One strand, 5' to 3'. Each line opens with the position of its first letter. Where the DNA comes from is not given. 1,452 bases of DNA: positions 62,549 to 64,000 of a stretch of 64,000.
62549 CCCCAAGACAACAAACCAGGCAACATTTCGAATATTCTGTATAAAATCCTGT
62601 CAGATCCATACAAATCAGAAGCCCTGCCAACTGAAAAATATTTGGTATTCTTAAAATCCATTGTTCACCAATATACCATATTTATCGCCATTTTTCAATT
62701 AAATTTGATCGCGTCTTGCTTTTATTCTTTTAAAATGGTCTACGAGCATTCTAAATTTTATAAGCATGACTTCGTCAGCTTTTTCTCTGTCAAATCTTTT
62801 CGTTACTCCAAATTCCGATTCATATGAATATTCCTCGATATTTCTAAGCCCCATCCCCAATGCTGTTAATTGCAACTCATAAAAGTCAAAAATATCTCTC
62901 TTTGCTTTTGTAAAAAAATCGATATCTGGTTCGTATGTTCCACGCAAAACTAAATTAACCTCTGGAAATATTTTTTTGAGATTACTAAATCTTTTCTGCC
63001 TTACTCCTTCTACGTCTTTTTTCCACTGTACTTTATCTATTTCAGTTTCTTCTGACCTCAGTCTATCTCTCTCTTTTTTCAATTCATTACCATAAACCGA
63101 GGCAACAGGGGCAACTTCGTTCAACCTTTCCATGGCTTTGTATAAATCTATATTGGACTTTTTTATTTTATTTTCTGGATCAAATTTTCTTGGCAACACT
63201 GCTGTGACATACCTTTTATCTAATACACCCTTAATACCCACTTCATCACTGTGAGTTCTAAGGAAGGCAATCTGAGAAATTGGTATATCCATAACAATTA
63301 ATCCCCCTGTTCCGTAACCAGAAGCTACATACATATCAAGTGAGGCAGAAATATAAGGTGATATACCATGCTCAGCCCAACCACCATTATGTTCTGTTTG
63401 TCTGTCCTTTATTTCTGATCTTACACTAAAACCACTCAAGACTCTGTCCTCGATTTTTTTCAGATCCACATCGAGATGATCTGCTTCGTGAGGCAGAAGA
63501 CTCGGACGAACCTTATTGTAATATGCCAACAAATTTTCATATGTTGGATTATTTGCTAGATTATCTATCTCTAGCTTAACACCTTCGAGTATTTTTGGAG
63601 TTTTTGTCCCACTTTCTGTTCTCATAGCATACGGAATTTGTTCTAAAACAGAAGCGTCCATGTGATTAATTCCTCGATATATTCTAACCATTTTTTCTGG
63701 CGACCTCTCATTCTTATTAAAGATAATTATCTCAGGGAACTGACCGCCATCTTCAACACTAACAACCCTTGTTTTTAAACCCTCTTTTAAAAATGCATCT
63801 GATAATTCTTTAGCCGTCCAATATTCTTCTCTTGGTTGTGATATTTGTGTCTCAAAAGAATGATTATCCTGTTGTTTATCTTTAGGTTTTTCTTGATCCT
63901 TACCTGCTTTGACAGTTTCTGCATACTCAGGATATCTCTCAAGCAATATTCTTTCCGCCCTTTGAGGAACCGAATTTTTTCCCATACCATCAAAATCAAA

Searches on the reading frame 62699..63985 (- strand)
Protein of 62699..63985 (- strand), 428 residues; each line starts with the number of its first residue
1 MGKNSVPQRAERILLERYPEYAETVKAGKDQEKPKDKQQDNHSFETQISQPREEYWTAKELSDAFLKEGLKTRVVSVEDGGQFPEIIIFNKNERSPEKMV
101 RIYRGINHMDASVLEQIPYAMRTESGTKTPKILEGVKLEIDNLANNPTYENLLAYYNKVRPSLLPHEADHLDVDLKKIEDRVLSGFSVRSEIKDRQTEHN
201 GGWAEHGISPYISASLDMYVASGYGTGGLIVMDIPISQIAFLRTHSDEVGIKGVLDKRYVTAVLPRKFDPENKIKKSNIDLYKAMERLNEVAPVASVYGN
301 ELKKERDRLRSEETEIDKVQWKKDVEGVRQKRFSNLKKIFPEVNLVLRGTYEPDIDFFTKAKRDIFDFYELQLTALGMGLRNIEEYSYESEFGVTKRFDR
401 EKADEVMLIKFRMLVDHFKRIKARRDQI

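Call 79: find_encoding_contigs(protein=window:62699-63985:-, flank=10000, max_places=3)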
Protein window:62699-63985:- (428 aa): no gene with exactly this product is on record in the collection.
